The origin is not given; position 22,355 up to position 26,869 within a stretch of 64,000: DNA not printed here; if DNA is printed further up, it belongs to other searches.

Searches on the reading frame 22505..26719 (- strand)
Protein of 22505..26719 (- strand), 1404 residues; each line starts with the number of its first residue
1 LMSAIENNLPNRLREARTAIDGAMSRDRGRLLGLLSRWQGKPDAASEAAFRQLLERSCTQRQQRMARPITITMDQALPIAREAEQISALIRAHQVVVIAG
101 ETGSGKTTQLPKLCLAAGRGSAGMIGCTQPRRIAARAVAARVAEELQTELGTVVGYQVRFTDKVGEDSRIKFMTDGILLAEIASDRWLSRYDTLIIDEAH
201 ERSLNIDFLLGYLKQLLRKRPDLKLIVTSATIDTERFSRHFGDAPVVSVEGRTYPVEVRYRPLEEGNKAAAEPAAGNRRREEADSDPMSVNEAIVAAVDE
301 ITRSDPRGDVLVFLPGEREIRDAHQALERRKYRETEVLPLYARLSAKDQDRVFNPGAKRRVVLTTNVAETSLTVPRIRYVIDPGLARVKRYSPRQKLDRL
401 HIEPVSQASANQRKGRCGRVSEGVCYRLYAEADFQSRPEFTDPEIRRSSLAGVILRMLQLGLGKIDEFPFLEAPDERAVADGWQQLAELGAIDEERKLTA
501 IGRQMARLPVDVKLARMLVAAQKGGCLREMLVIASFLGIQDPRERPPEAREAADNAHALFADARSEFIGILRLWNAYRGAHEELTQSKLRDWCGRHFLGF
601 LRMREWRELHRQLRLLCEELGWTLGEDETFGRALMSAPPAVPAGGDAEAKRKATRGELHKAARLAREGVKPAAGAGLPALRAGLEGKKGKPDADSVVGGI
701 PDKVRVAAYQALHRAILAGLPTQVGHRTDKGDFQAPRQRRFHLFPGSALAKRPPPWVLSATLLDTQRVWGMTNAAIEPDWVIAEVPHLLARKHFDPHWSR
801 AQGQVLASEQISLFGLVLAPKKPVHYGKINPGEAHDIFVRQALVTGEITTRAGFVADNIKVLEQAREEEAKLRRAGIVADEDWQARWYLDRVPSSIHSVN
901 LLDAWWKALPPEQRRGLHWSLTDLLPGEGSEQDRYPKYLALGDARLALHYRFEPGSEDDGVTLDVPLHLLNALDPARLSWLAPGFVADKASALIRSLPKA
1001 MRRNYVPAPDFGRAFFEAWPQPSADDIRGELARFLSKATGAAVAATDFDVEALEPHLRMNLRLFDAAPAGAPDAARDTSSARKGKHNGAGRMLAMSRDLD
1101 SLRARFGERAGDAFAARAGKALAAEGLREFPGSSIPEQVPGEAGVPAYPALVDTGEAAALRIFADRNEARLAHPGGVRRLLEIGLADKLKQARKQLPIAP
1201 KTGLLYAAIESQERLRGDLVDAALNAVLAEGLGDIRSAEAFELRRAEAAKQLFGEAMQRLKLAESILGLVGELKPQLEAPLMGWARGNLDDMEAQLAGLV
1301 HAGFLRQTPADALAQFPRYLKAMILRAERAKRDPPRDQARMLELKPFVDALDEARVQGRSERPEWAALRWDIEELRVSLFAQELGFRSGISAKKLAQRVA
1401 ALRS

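Call 10: search_protein_families(library=pfam, proteins=[window:22505-26719:-], max_evalue=0.01)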
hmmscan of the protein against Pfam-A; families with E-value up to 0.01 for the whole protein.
window:22505-26719:- (1404 aa): 14 families
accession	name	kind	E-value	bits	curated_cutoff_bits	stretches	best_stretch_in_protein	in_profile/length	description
PF11898.13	DUF3418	-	1.3e-169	566.1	25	1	802-1400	2-581/582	Domain of unknown function (DUF3418)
PF07717.22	OB_NTP_bind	-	6.1e-14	52.4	29.5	1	712-787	1-82/83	Oligonucleotide/oligosaccharide-binding (OB)-fold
PF00271.37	Helicase_C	-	2.2e-12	47.7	23.5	1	297-420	5-109/110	Helicase conserved C-terminal domain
PF00270.35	DEAD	-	1.3e-08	35.2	26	1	86-233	8-161/167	DEAD/DEAH box helicase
PF04408.29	HA2_N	-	6.9e-08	32.8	21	1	484-510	3-29/29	Helicase associated domain (HA2), winged-helix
PF21010.2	HA2_C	-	4.3e-07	30.8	21.3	1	512-559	2-57/77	Helicase associated domain (HA2), ratchet-like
PF13401.12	AAA_22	-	1.7e-05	25.6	27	1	93-226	5-119/130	AAA domain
PF13245.12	AAA_19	-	0.0003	21.4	25.1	1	90-203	8-103/134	AAA domain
PF13604.12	AAA_30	-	0.0006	20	27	1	89-200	13-98/191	AAA domain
PF20720.3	nSTAND3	-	0.0036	17.4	27.2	1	84-117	8-41/155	Novel STAND NTPase 3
PF13476.12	AAA_23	-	0.0079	17.3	27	0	94-231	20-140/201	AAA domain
PF13481.12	AAA_25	-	0.008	16.3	27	0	78-138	18-75/195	AAA domain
PF05729.18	NACHT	-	0.0089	16.3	26.7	0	95-121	2-28/167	NACHT domain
PF00437.27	T2SSE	-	0.0089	15.2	24.9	0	85-113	134-162/370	Type II/IV secretion system protein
